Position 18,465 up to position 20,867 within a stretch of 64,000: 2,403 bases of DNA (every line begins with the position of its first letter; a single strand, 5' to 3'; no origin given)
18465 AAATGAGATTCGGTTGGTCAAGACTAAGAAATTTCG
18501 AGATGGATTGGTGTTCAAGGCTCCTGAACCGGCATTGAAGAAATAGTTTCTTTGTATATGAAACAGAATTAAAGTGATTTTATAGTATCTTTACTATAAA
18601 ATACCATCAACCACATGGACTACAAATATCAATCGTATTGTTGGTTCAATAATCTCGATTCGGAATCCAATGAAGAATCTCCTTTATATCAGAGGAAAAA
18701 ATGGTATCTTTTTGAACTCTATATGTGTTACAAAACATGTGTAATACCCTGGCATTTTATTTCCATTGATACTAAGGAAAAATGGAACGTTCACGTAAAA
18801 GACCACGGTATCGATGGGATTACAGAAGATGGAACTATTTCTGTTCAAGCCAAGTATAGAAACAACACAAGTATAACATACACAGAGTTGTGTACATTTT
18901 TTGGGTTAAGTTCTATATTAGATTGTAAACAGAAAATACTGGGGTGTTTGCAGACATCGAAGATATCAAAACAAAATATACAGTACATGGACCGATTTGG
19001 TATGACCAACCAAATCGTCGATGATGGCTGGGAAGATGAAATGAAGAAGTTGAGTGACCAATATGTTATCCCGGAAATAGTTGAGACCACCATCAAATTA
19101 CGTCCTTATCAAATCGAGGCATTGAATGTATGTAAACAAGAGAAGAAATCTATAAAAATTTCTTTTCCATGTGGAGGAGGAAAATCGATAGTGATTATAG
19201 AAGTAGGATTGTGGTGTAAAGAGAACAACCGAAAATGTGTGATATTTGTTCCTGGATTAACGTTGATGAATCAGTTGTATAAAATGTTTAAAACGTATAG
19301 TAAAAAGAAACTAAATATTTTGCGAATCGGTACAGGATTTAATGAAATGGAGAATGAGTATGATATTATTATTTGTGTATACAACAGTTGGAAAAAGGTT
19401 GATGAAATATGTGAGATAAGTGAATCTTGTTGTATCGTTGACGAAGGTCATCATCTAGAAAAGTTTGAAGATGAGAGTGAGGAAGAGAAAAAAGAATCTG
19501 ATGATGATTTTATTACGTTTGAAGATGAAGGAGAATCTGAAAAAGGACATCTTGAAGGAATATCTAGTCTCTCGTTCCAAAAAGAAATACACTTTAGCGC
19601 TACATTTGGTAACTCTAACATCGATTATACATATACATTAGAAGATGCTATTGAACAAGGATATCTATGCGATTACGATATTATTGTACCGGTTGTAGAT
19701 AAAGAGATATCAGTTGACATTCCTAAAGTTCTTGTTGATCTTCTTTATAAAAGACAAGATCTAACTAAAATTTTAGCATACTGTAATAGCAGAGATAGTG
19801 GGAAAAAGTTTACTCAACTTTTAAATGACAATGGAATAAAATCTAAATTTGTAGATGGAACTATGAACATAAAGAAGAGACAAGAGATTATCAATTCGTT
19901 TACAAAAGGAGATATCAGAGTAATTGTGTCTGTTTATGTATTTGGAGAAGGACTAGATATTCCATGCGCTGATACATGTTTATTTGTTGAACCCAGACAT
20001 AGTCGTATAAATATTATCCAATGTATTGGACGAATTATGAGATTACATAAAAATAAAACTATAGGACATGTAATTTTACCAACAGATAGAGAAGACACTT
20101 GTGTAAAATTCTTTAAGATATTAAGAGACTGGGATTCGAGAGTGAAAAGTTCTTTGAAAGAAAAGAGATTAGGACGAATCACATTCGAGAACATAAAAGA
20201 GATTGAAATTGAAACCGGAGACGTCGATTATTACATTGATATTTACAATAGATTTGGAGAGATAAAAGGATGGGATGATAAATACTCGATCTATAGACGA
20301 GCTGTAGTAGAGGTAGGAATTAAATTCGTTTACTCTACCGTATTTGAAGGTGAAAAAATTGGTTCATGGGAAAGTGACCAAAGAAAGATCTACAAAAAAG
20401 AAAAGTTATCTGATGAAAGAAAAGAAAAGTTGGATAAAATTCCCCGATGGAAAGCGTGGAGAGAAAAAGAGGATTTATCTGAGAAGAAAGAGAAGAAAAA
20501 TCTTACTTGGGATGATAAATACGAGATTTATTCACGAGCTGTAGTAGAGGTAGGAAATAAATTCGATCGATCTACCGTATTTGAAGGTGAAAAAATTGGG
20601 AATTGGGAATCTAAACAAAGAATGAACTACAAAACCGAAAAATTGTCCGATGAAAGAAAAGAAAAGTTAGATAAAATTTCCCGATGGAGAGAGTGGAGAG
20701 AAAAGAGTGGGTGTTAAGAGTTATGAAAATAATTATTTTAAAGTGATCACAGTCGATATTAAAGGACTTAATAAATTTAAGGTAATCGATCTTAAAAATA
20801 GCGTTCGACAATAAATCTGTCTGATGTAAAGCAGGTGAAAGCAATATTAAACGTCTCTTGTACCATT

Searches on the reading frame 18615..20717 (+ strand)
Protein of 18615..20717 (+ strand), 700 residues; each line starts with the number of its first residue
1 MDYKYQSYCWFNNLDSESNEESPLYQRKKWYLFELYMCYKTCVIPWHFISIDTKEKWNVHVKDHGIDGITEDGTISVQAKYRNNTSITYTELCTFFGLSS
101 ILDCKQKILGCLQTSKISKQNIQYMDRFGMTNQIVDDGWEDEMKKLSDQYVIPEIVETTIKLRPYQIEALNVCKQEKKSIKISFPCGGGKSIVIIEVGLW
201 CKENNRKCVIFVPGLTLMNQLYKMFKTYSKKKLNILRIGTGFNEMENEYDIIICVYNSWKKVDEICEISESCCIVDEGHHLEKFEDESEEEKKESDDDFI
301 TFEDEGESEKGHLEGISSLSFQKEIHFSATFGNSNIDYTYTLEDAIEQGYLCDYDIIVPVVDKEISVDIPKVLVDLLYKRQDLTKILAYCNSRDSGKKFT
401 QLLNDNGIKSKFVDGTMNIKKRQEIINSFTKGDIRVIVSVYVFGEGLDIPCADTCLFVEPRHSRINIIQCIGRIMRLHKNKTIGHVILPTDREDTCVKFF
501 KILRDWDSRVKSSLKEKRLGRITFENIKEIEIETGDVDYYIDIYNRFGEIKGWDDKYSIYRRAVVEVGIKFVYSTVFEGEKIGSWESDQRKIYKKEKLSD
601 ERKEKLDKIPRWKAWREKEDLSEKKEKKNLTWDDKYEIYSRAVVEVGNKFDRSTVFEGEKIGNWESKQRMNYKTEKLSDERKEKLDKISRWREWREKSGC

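Call 56: search_protein_families(library=pfam, proteins=[window:18615-20717:+], max_evalue=0.00001)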
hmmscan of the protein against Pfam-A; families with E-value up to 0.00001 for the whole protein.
window:18615-20717:+ (700 aa): 5 families
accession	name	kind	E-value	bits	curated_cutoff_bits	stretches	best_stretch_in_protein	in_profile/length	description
PF00271.37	Helicase_C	-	8.2e-22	78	23.5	1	371-477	4-109/110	Helicase conserved C-terminal domain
PF03457.19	HA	-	1.5e-15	57.6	28.4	2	653-688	27-62/64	Helicase associated domain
PF04851.21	ResIII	-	3.6e-14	53.5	22.5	1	160-283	2-139/164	Type III restriction enzyme, res subunit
PF00270.35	DEAD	-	3.2e-08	33.9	26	1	163-289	1-139/167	DEAD/DEAH box helicase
PF13307.12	Helicase_C_2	-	7e-06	26.6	25.3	0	384-450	10-81/170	Helicase C-terminal domain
